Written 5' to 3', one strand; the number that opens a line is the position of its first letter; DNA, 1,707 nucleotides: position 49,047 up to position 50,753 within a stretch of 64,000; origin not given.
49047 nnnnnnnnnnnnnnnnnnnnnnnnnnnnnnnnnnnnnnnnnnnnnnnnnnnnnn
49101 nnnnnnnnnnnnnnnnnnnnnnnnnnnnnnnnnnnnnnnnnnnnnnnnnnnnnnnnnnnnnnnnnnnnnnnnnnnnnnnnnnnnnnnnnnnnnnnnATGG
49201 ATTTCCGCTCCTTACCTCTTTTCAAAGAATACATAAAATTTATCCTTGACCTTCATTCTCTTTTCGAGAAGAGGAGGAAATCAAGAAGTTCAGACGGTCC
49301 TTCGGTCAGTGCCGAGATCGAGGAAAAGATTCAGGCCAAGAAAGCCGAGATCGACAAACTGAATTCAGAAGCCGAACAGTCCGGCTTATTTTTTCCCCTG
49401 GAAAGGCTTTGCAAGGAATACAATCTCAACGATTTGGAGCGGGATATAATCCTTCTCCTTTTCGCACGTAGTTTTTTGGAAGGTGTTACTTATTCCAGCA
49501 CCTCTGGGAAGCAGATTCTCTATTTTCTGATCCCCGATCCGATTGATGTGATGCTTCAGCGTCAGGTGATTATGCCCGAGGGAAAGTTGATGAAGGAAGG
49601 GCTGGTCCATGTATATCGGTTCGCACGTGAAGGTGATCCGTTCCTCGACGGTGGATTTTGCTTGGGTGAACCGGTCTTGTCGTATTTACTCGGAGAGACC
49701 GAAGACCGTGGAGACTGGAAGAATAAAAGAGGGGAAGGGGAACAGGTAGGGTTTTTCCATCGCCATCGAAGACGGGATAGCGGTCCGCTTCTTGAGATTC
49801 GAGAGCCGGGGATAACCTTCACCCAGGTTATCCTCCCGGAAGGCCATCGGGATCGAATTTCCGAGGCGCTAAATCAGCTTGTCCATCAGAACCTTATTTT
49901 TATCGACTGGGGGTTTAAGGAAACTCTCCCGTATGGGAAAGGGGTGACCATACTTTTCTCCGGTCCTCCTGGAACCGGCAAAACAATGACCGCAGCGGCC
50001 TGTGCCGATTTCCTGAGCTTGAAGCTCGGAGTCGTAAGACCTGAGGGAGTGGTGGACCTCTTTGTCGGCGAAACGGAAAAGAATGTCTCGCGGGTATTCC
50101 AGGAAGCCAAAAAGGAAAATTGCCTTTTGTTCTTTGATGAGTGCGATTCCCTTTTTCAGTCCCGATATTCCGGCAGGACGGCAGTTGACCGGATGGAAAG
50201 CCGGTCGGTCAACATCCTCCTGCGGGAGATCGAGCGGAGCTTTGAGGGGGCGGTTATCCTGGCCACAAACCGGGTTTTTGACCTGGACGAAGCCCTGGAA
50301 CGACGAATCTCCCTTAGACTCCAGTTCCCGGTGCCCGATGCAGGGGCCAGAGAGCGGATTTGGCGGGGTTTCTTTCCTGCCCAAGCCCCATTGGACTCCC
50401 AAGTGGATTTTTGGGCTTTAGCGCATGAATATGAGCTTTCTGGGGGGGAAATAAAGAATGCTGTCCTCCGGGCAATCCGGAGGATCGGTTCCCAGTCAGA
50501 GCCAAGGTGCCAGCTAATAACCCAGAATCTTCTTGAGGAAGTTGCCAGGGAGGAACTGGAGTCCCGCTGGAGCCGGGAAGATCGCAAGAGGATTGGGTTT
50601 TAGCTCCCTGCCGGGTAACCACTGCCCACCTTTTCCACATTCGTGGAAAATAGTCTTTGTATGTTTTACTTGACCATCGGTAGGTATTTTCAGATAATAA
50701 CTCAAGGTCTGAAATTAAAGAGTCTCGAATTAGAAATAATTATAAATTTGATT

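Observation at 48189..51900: Candidate three-gene defence module: coiled-coil membrane protein + classic AAA+ ATPase + EEP nuclease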

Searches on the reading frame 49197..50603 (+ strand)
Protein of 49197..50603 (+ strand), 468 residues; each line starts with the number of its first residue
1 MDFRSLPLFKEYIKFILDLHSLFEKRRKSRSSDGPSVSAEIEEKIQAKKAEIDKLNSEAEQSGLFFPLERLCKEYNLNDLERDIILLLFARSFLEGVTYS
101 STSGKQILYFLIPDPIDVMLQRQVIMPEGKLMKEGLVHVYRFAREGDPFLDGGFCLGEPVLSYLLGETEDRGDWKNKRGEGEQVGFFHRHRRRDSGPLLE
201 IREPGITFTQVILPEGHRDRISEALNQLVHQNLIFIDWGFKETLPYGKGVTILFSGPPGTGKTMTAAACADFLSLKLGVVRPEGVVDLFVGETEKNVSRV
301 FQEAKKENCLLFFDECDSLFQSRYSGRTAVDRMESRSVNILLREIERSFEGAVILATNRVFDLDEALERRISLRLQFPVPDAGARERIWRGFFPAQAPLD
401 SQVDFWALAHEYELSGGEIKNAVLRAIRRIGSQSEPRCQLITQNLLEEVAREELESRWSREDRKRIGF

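Call 3: search_protein_families(library=pfam, proteins=[window:49197-50603:+], max_evalue=0.01)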
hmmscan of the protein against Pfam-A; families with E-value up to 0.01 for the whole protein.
window:49197-50603:+ (468 aa): 4 families
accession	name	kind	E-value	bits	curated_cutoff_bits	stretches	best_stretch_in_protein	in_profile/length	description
PF00004.35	AAA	-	1.5e-26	93.8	21.2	1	252-378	1-130/131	ATPase family associated with various cellular activities (AAA)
PF22977.2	WHD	-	1.9e-11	44.5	27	1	29-168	58-211/221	Winged helix domain, variant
PF05707.18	Zot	-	0.00071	19.5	20.3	0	292-378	64-146/197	Zonular occludens toxin (Zot)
PF01078.27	Mg_chelatase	-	0.0063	16.4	20.3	0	251-273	24-46/207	Magnesium chelatase, subunit ChlI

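Call 4: search_protein_families(library=padloc, proteins=[window:49197-50603:+], max_evalue=0.01)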
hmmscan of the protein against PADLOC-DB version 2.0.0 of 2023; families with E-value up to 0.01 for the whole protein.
window:49197-50603:+ (468 aa): 6 families
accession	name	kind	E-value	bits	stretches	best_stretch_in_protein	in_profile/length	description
PDLC02196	IetA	-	2.9e-34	117.1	1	198-452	78-321/374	-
PDLC04232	IetA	-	1.6e-27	94.8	1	203-452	77-319/330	-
PDLC02195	IetA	-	1.5e-25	88.3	1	207-433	90-319/395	-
PDLC04231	IetA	-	2.1e-20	71.6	1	250-382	118-249/262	-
PDLC00914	TRIP13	-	3.9e-14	50.8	1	252-389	74-227/302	TRIP13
PDLC00915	TRIP13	-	1.5e-07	29.2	1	249-429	64-268/302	TRIP13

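Call 6: search_protein_families(library=ncbifam, proteins=[window:49197-50603:+], max_evalue=0.01)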
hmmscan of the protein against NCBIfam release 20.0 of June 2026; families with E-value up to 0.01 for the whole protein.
window:49197-50603:+ (468 aa): 13 families
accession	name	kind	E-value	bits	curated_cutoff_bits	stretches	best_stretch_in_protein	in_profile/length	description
NF042959.1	IteA_antiphage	equivalog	3.9e-32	111.8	510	1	198-429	81-303/367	anti-phage ATPase IteA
NF003069.1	PRK03992.1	subfamily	3.4e-21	75.8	500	1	206-425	128-347/379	proteasome-activating nucleotidase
TIGR01242.2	TIGR01242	subfamily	3e-20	72.5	500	1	204-426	109-331/362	proteasome-activating nucleotidase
TIGR01243.1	CDC48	subfamily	1.6e-19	69.7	802.65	1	247-429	487-675/733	CDC48 family AAA ATPase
NF041006.2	cell_div_CdvC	equivalog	1.9e-19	69.8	650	1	243-430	128-326/370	cell division protein CdvC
TIGR01241.2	FtsH_fam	equivalog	3.2e-18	65.8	600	1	204-423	157-375/598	ATP-dependent zinc metalloprotease FtsH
NF047748.1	PrtsmActNtasePan1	equivalog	8e-18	64.6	750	1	250-424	183-363/405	proteasome-activating nucleotidase Pan1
NF047747.1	PrtsmActNtasePan2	equivalog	2.4e-17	63.3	700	1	251-422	187-364/397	proteasome-activating nucleotidase Pan2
TIGR03689.1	pup_AAA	equivalog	2.5e-15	56.2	504.75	1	247-403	216-388/512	proteasome ATPase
NF008004.0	PRK10733.1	equivalog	3.6e-15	55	1008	1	251-424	187-366/644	ATP-dependent zinc metalloprotease FtsH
TIGR03922.1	T7SS_EccA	equivalog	1.2e-09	37.3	466.65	1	252-377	315-442/557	type VII secretion AAA-ATPase EccA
TIGR02880.1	cbbX_cfxQ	equivalog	0.00082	18.7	459.25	1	250-378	59-193/284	CbbX protein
NF005992.0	PRK08116.1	subfamily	0.0053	15.9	189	0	247-280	112-145/269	hypothetical protein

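Call 7: search_protein_families(library=phrogs, proteins=[window:49197-50603:+], max_evalue=0.01)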
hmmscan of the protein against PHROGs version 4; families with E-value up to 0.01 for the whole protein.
window:49197-50603:+ (468 aa): 16 families
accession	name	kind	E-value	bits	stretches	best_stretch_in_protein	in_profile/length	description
phrog_3757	-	unknown function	1.7e-44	153.7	1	193-461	77-338/367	-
phrog_10401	-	other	3.4e-40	139.4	1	225-416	438-606/667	ATPase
phrog_9172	-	unknown function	3.2e-21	76.7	1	251-390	109-255/509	-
phrog_30773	-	unknown function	3.4e-13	49.8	1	251-423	198-377/666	-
phrog_29662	-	other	1e-09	38.7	1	211-392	318-485/548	ATP-dependent protease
phrog_7485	-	unknown function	2.3e-09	37.7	1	209-409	193-384/430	-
phrog_4339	-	unknown function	5.5e-06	26.8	1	251-346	309-392/552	-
phrog_168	-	DNA, RNA and nucleotide metabolism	5.8e-06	27.2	1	239-381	32-160/314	clamp loader of DNA polymerase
phrog_8638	-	unknown function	6.9e-05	22.6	1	248-327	306-384/568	-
phrog_4871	-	other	7.8e-05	22.3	0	290-331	266-308/764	ATP-dependent protease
phrog_10440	-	unknown function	0.00048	19.8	1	239-405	224-377/483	-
phrog_50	-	DNA, RNA and nucleotide metabolism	0.0019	18.3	1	247-271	367-391/570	DnaC-like helicase loader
phrog_5846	-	DNA, RNA and nucleotide metabolism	0.003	17.9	1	250-318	39-89/380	clamp loader of DNA polymerase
phrog_2376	-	other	0.0041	17.5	1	247-322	72-141/363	ATPase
phrog_11838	-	DNA, RNA and nucleotide metabolism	0.0051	17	1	251-319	42-110/420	clamp loader of DNA polymerase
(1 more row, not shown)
